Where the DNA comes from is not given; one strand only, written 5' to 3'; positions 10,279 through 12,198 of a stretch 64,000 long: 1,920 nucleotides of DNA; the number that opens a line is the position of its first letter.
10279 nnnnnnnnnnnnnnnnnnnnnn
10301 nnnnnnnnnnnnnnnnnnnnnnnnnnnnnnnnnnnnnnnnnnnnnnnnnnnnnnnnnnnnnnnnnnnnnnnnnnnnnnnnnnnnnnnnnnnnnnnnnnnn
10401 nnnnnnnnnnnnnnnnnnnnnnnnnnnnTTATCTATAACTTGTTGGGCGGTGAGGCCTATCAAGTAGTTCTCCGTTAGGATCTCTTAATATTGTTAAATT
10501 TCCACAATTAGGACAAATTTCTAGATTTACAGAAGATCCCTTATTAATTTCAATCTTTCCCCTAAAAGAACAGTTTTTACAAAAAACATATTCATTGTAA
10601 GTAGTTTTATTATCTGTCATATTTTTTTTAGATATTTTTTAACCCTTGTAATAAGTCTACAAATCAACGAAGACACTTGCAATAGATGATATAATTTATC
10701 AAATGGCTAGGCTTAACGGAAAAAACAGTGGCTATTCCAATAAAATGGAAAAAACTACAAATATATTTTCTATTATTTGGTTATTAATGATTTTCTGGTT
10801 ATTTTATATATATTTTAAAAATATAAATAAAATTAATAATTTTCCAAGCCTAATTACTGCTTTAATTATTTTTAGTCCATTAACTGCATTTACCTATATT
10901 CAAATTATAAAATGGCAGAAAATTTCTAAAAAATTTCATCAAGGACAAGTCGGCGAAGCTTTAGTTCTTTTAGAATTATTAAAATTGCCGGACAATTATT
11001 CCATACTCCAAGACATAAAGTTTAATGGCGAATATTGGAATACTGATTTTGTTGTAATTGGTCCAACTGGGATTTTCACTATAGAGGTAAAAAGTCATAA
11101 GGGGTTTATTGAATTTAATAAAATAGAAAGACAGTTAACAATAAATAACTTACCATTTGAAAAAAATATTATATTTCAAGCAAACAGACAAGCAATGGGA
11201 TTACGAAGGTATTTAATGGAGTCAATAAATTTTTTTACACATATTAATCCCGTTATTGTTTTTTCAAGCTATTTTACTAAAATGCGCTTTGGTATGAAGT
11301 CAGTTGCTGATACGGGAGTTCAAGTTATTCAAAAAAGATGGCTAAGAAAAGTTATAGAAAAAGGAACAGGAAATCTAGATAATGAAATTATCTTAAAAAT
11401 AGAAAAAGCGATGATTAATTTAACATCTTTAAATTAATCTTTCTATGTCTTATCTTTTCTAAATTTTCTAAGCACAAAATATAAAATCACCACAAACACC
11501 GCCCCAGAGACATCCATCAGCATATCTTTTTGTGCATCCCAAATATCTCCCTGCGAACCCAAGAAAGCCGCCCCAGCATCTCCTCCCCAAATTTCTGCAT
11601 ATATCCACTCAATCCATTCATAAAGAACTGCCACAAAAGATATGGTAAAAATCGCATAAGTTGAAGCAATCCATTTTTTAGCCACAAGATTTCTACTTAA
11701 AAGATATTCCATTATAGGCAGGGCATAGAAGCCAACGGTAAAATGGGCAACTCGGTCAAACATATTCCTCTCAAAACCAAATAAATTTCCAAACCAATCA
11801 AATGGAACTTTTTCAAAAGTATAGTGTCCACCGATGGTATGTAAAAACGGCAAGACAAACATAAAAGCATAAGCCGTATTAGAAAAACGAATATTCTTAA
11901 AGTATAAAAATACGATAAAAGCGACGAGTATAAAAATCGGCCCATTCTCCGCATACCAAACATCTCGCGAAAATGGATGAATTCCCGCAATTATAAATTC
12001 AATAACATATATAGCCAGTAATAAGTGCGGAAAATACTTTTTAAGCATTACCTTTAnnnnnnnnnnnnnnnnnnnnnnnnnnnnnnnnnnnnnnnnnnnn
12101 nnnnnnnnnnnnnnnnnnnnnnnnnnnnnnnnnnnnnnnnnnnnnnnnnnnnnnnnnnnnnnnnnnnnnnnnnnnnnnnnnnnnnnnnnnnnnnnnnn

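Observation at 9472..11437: Divergent locus: Zn-ribbon (63 aa), Cys/His-cluster protein (193 aa) and membrane protein operon, opposite a membrane-anchored NERD nuclease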

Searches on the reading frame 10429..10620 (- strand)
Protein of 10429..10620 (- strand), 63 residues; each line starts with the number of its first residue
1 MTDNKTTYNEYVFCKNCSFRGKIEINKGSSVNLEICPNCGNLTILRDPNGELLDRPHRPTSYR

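Call 3: search_protein_families(library=pfam, proteins=[window:10429-10620:-], max_evalue=1)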
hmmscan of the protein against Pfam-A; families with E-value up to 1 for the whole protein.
window:10429-10620:- (63 aa): 18 families
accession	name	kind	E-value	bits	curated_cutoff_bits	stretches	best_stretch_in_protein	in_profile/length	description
PF08271.17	Zn_Ribbon_TF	-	0.0036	17.3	29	1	35-51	2-19/43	TFIIB zinc-binding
PF03804.19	DUF325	-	0.0052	17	28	1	11-49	82-120/137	Viral proteins of unknown function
PF07754.17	HVO_2753_ZBP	-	0.0061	16.8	33.2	1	35-46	18-29/46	Small zinc finger protein HVO_2753-like, Zn-binding pocket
PF06677.18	Auto_anti-p27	-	0.011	16.3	24.1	1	34-51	16-33/40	Sjogren's syndrome/scleroderma autoantigen 1 (Autoantigen p27)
PF14354.12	Lar_restr_allev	-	0.012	16.3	28.6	0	4-19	18-33/58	Restriction alleviation protein Lar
PF08792.16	A2L_zn_ribbon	-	0.019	15.1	22.9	1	32-41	20-29/33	A2L zinc ribbon domain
PF01783.29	Ribosomal_L32p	-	0.025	15.2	21.3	1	27-44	20-37/56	Ribosomal L32p protein family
PF04981.18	NMD3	-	0.033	14.1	24.9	1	9-43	13-45/243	NMD3 family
PF13248.11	Zn_ribbon_3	-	0.034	14.1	27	1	36-41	5-10/26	zinc-ribbon domain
PF15777.11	Anti-TRAP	-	0.035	14.5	32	1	12-46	11-43/59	Tryptophan RNA-binding attenuator protein inhibitory protein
PF01873.23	eIF-5_eIF-2B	-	0.05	13.9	27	1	9-41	85-116/117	Domain found in IF2B/IF5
PF12773.13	DZR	-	0.058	14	27.3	1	8-42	9-33/45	Double zinc ribbon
PF14803.11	Zn_ribbon_Nudix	-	0.061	13.7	25.6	0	13-40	2-29/34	Nudix N-terminal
PF02591.20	Zn_ribbon_9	-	0.082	13.5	29.1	0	33-40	23-30/33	C4-type zinc ribbon domain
PF23137.1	HVO_0758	-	0.15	12.3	27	1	5-41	15-50/55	HVO_0758 mu-protein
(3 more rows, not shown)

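Call 4: search_protein_families(library=padloc, proteins=[window:10429-10620:-], max_evalue=1)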
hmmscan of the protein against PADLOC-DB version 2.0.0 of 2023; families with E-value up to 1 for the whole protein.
window:10429-10620:- (63 aa): 0 families

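Call 8: search_protein_families(library=ncbifam, proteins=[window:10429-10620:-], max_evalue=1)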
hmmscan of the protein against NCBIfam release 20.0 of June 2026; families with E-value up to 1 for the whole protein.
window:10429-10620:- (63 aa): 8 families
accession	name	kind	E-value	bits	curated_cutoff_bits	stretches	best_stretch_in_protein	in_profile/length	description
NF011481.0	PRK14890.1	equivalog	0.0064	16.5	61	1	35-48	29-42/61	putative Zn-ribbon RNA-binding protein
NF041913.1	HVO_2142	equivalog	0.0065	16.3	90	1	25-41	3-19/48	HVO_2142 family zinc finger protein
TIGR03655.1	anti_R_Lar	subfamily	0.0088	16.3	39.6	0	6-25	22-42/55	Lar family restriction alleviation protein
TIGR01031.1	rpmF_bact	equivalog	0.014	15.6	22.6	0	29-43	23-37/56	50S ribosomal protein L32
TIGR00311.1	aIF-2beta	equivalog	0.073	12.9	137.65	1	9-45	95-130/133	translation initiation factor IF-2 subunit beta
NF041912.1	HVO_0758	equivalog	0.081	12.9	70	1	6-41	16-50/55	HVO_0758 family zinc finger protein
NF008993.0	PRK12336.1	equivalog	0.084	12.2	243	1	8-42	96-129/203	translation initiation factor IF-2 subunit beta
NF006732.0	PRK09263.1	equivalog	0.11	10.9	657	1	13-41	643-667/712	anaerobic ribonucleoside-triphosphate reductase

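Call 9: search_protein_families(library=phrogs, proteins=[window:10429-10620:-], max_evalue=0.1)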
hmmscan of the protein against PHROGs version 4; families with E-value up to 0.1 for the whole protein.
window:10429-10620:- (63 aa): 8 families
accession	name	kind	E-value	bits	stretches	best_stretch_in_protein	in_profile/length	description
phrog_6422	-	moron, auxiliary metabolic gene and host takeover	0.013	16.8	1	13-42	9-39/120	Lar-like restriction alleviation protein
phrog_4875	-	unknown function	0.023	15.9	1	13-45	14-42/77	-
phrog_5259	-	unknown function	0.041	14.7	0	4-43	6-45/70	-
phrog_21525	-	unknown function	0.06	14.9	1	3-41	64-101/108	-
phrog_6455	-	unknown function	0.064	14.5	0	3-25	15-37/101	-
phrog_6417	-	other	0.073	14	1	11-46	7-40/68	translational regulator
phrog_16989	-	moron, auxiliary metabolic gene and host takeover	0.092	13.8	0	9-43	4-30/122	membrane protein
phrog_28447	-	unknown function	0.093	13.9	0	21-49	52-79/83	-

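Call 60: list_cluster_members(proteins=[P0001, window:10429-10620:-, window:9472-9885:-, window:10703-11437:+, window:8912-9421:+, window:7081-7452:-])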
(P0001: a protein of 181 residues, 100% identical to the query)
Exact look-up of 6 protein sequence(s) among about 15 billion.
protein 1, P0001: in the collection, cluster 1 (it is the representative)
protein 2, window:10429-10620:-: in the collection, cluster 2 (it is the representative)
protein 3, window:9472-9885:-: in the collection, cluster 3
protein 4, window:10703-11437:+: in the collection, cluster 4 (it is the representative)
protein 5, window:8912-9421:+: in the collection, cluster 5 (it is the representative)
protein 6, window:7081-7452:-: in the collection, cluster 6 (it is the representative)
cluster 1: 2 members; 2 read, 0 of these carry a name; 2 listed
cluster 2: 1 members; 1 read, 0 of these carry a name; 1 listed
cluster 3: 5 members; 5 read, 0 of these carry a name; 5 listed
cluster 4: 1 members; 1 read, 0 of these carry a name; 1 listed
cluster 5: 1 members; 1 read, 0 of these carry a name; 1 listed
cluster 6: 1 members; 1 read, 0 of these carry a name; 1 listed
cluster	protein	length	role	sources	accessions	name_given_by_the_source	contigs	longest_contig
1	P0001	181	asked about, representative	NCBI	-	-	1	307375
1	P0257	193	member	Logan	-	-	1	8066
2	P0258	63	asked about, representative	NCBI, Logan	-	-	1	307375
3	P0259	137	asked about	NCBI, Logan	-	-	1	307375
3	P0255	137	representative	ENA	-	-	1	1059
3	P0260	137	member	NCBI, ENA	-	-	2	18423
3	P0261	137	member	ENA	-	-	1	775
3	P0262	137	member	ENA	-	-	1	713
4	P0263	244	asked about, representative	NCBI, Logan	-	-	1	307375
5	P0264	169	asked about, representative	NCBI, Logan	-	-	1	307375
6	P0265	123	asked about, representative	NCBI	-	-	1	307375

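Call 89: search_protein_families(library=pfam, alignment_id=A5, max_evalue=0.1)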
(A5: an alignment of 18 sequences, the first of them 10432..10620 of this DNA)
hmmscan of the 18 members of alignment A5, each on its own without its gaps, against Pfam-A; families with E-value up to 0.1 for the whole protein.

A. member 1, window:10432-10620:- (63 aa): 14 families
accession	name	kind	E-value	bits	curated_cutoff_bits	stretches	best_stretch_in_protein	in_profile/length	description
PF08271.17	Zn_Ribbon_TF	-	0.0036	17.3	29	1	35-51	2-19/43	TFIIB zinc-binding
PF03804.19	DUF325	-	0.0052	17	28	1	11-49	82-120/137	Viral proteins of unknown function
PF07754.17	HVO_2753_ZBP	-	0.0061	16.8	33.2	1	35-46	18-29/46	Small zinc finger protein HVO_2753-like, Zn-binding pocket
PF06677.18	Auto_anti-p27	-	0.011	16.3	24.1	0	34-51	16-33/40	Sjogren's syndrome/scleroderma autoantigen 1 (Autoantigen p27)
PF14354.12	Lar_restr_allev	-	0.012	16.3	28.6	0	4-19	18-33/58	Restriction alleviation protein Lar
PF08792.16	A2L_zn_ribbon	-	0.019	15.1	22.9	0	32-41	20-29/33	A2L zinc ribbon domain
PF01783.29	Ribosomal_L32p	-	0.025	15.2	21.3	0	27-44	20-37/56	Ribosomal L32p protein family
PF04981.18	NMD3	-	0.033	14.1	24.9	1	9-43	13-45/243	NMD3 family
PF13248.11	Zn_ribbon_3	-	0.034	14.1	27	0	36-41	5-10/26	zinc-ribbon domain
PF15777.11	Anti-TRAP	-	0.035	14.5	32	1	12-46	11-43/59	Tryptophan RNA-binding attenuator protein inhibitory protein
PF01873.23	eIF-5_eIF-2B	-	0.05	13.9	27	1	9-41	85-116/117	Domain found in IF2B/IF5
PF12773.13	DZR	-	0.058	14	27.3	0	8-42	9-33/45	Double zinc ribbon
PF14803.11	Zn_ribbon_Nudix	-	0.061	13.7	25.6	0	13-40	2-29/34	Nudix N-terminal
PF02591.20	Zn_ribbon_9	-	0.082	13.5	29.1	0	33-40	23-30/33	C4-type zinc ribbon domain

B. families by the number of members that match (of 18 scanned): 40 families (the first 25 are shown)
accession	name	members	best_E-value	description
PF03804.19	DUF325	12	0.00036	Viral proteins of unknown function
PF13248.11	Zn_ribbon_3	11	0.0043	zinc-ribbon domain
PF01155.25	HypA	11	0.0091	Hydrogenase/urease nickel incorporation, metallochaperone, hypA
PF12773.13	DZR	8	0.01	Double zinc ribbon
PF09723.15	Zn_ribbon_8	6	0.0047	Zinc ribbon domain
PF13240.11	Zn_Ribbon_1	6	0.0069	zinc-ribbon domain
PF01873.23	eIF-5_eIF-2B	6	0.041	Domain found in IF2B/IF5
PF15777.11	Anti-TRAP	5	0.0031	Tryptophan RNA-binding attenuator protein inhibitory protein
PF08271.17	Zn_Ribbon_TF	5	0.0036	TFIIB zinc-binding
PF07754.17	HVO_2753_ZBP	5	0.0061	Small zinc finger protein HVO_2753-like, Zn-binding pocket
PF07282.18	Cas12f1-like_TNB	4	0.00052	Cas12f1-like, TNB domain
PF03367.19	Zn_ribbon_ZPR1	4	0.021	ZPR1 zinc-finger domain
PF14354.12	Lar_restr_allev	3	0.0078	Restriction alleviation protein Lar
PF14311.12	DUF4379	3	0.011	Probable Treble clef zinc finger domain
PF14803.11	Zn_ribbon_Nudix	3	0.025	Nudix N-terminal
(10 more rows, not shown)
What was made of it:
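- Tried and rejected: Rejected (call 89).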

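Call 90: search_solved_structures(query=A5, max_evalue=1, show_alignments=1)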
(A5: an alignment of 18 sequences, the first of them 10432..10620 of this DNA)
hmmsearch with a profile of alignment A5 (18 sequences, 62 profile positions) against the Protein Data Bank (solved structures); distinct sequences matched with E-value up to 1: 23.
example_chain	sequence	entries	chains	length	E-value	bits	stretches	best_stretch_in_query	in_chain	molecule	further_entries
8q6o_C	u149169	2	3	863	0.066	16.2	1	12-41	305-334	DNA replication licensing factor mcm4-B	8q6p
9fhl_C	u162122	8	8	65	0.072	16.1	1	16-47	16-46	Small zinc finger protein HVO-2753-like zinc-binding pocket domain-containing protein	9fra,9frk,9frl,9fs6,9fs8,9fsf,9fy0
8bf8_A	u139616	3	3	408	0.12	15.4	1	12-55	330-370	RNA-guided DNA endonuclease TnpB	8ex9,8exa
8h1j_A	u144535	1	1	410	0.12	15.4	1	12-55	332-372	RNA-guided DNA endonuclease TnpB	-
9e71_Bc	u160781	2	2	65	0.21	14.6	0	33-45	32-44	Small zinc finger protein HVO-2753-like zinc-binding pocket domain-containing protein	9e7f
1exk_A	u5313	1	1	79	0.23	14.5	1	13-47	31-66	DNAJ PROTEIN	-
2apo_B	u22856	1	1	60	0.37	13.8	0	33-44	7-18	Ribosome biogenesis protein Nop10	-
2aqc_A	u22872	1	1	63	0.4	13.7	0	33-44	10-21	Ribosome biogenesis protein Nop10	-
1fyh_A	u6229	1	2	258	0.46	13.5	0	41-59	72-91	Interferon gamma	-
1eku_A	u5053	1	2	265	0.49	13.4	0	41-59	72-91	Interferon gamma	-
4uzb_A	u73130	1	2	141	0.55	13.3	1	5-25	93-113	ORF 73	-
3eq5_A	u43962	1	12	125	0.65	13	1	8-44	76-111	Ski-like protein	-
8s09_4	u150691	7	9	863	0.67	13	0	11-41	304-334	DNA replication licensing factor MCM4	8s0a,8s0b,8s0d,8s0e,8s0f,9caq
22vt_4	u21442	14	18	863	0.68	13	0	11-41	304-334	DNA replication licensing factor MCM4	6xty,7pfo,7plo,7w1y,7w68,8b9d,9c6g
8w0e_4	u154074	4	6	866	0.68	13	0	11-41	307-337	DNA replication licensing factor MCM4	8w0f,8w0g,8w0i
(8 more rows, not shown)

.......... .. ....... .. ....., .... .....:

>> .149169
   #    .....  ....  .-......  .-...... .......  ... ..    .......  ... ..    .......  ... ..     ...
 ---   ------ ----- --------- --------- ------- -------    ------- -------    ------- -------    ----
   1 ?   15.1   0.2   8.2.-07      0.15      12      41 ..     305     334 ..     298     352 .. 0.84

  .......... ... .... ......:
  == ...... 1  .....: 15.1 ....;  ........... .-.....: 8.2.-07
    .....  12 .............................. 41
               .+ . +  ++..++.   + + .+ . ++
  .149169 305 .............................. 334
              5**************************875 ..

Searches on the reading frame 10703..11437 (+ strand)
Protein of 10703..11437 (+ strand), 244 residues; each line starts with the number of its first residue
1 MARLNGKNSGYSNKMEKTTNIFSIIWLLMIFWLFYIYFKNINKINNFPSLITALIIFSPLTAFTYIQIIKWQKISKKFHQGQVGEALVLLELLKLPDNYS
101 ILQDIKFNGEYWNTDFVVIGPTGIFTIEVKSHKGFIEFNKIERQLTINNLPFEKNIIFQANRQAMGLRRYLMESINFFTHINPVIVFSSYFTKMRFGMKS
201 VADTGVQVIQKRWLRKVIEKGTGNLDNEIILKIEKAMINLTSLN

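Call 3: search_protein_families(library=pfam, proteins=[window:10703-11437:+], max_evalue=1)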
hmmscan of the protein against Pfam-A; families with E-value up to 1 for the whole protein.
window:10703-11437:+ (244 aa): 1 family
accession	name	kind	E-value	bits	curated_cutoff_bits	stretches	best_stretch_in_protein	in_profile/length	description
PF08378.17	NERD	-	2.5e-17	63.8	22.1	1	81-188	2-111/111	Nuclease-related domain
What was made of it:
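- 10703..11437 (+): Membrane-anchored NERD (PD-(D/E)xK-type) nuclease-like protein, 244 aa, 2 N-terminal TM helices. An independent gene. PF08378, E 2.5e-17 (call 3).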

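Call 4: search_protein_families(library=padloc, proteins=[window:10703-11437:+], max_evalue=1)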
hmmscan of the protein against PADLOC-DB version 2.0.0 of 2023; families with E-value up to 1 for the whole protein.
window:10703-11437:+ (244 aa): 2 families
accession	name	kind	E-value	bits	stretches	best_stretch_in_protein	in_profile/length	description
PDLC02512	PglW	-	0.00034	16.6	1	107-196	45-140/1403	PglW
PDLC02513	PglW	-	0.0051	12.1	1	75-142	9-78/1413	PglW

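Call 8: search_protein_families(library=ncbifam, proteins=[window:10703-11437:+], max_evalue=1)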
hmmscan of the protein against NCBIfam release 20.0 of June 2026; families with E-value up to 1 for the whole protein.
window:10703-11437:+ (244 aa): 3 families
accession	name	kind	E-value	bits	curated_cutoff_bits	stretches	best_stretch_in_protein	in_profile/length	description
NF047741.1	antiphage_MADS6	equivalog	4.1e-08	32.2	460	1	84-138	14-72/612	methylation-associated defense system protein kinase MAD6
NF033442.0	BREX_PglW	equivalog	0.0054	14.4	990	1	108-210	43-151/1391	BREX system serine/threonine kinase PglW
NF041560.1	T6SS_Burk_ExIF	subfamily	0.97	9.1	90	1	6-75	120-192/234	putative type VI secretion system effector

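Call 9: search_protein_families(library=phrogs, proteins=[window:10703-11437:+], max_evalue=0.1)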
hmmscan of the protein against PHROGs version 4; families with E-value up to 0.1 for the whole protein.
window:10703-11437:+ (244 aa): 1 family
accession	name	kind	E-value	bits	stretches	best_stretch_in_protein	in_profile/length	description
phrog_21557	-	unknown function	1.1e-05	26.3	1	67-199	24-153/249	-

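Call 57: search_solved_structures(query=window:10703-11437:+, max_evalue=1, show_alignments=2)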
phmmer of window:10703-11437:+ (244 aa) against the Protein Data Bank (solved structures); distinct sequences matched with E-value up to 1: 0.

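Call 74: find_homologous_proteins(query=window:10703-11437:+)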
Query window:10703-11437:+ (244 aa): 19 proteins with E <= 0.001 among 815 candidates.
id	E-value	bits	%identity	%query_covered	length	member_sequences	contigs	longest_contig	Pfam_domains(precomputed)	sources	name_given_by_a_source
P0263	3.8e-155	532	100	100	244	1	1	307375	PF08378.18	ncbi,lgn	-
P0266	3.5e-39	153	43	83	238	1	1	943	PF08378.18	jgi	jgi:hypothetical protein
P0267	7.3e-36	142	39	95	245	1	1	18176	PF08378.18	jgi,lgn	jgi:hypothetical protein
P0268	2.4e-29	121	36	99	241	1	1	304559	PF08378.18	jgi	jgi:hypothetical protein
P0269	9.1e-26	109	37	96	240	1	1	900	PF08378.18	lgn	-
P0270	2.7e-25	107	40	68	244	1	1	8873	PF08378.18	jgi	jgi:hypothetical protein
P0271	8.8e-25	106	36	89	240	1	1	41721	PF08378.18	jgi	jgi:hypothetical protein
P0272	2.2e-23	101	35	100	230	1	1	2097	PF08378.18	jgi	jgi:hypothetical protein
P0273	6.0e-23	100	36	98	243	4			PF08378.18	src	-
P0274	1.0e-22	99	34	98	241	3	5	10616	PF08378.18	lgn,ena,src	-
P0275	1.1e-22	99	39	68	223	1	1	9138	PF08378.18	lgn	-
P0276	4.1e-22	97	41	67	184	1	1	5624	PF08378.18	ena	-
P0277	4.3e-22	97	37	82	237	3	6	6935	PF08378.18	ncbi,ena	ncbi:MAG TPA: nuclease-related domain-containing protein [Candidatus Paceibacterota bacterium]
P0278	1.5e-19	89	36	82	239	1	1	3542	PF08378.18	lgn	-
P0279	1.6e-18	85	37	68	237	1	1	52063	PF08378.18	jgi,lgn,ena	-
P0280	1.2e-17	82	38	69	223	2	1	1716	PF08378.18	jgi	jgi:Nuclease-related domain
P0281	2.3e-17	81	35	69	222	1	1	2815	PF08378.18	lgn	-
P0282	2.2e-12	65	31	59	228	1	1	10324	PF08378.18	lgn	-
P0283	2.6e-11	62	35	64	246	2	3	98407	PF08378.18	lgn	-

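Call 76: find_encoding_contigs(protein=P0268, flank=4000, max_places=1)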
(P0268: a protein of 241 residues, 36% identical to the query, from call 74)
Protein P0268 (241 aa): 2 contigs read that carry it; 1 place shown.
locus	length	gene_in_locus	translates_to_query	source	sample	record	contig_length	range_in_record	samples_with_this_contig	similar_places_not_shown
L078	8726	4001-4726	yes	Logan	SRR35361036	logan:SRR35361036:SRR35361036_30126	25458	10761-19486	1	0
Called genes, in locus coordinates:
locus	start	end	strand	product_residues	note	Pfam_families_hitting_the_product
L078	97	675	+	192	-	-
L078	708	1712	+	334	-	-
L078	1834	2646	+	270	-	PF12102:MrcB_N, PF06250:YhcG_C, PF01939:NucS_C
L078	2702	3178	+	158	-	-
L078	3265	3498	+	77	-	PF13240:Zn_Ribbon_1 (weak)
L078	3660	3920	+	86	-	PF12840:HTH_20, PF01022:HTH_5 (weak)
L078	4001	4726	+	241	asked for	PF08378:NERD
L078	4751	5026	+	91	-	-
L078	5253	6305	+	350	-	PF00438:S-AdoMet_synt_N, PF02772:S-AdoMet_synt_M, PF02773:S-AdoMet_synt_C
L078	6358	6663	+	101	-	-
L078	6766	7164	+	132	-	PF03073:TspO_MBR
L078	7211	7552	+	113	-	PF02261:Asp_decarbox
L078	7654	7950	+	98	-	-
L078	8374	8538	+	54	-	-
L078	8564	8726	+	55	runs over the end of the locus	-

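Call 77: find_encoding_contigs(protein=P0267, flank=4000, max_places=1)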
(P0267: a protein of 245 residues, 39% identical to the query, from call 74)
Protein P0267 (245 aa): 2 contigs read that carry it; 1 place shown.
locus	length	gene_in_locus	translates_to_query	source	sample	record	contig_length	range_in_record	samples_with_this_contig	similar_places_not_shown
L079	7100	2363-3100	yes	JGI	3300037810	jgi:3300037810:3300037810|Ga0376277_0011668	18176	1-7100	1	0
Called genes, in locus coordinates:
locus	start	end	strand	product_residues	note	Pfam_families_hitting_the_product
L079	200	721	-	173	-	PF13238:AAA_18 (weak), PF13671:AAA_33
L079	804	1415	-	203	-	PF03848:TehB, PF13489:Methyltransf_23, PF13847:Methyltransf_31, PF08241:Methyltransf_11, PF08242:Methyltransf_12, PF13649:Methyltransf_25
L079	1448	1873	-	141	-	PF22769:DCD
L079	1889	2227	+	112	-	-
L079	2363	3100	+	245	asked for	PF08378:NERD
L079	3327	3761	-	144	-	PF00293:NUDIX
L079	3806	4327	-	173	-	PF00334:NDK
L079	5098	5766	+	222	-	-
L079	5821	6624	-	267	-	PF12762:DDE_Tnp_IS1595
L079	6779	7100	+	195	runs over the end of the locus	-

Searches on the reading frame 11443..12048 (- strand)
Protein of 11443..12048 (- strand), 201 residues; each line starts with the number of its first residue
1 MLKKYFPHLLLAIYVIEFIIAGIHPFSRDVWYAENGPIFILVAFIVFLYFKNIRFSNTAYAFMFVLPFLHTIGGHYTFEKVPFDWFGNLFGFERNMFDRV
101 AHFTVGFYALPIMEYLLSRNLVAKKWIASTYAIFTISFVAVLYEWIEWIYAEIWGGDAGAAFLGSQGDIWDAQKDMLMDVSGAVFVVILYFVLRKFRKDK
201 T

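Call 3: search_protein_families(library=pfam, proteins=[window:11443-12048:-], max_evalue=1)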
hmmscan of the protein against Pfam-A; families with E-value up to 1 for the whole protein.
window:11443-12048:- (201 aa): 1 family
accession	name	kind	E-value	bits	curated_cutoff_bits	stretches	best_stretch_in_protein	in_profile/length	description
PF09997.14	DUF2238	-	1.5e-46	158.1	26.4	1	41-178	2-139/140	Predicted membrane protein (DUF2238)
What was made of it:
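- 11443..12048 (-): DUF2238 membrane protein: the remaining gene of the variable cassette. No functional link to the others is shown. PF09997, E 1.5e-46 (call 3).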
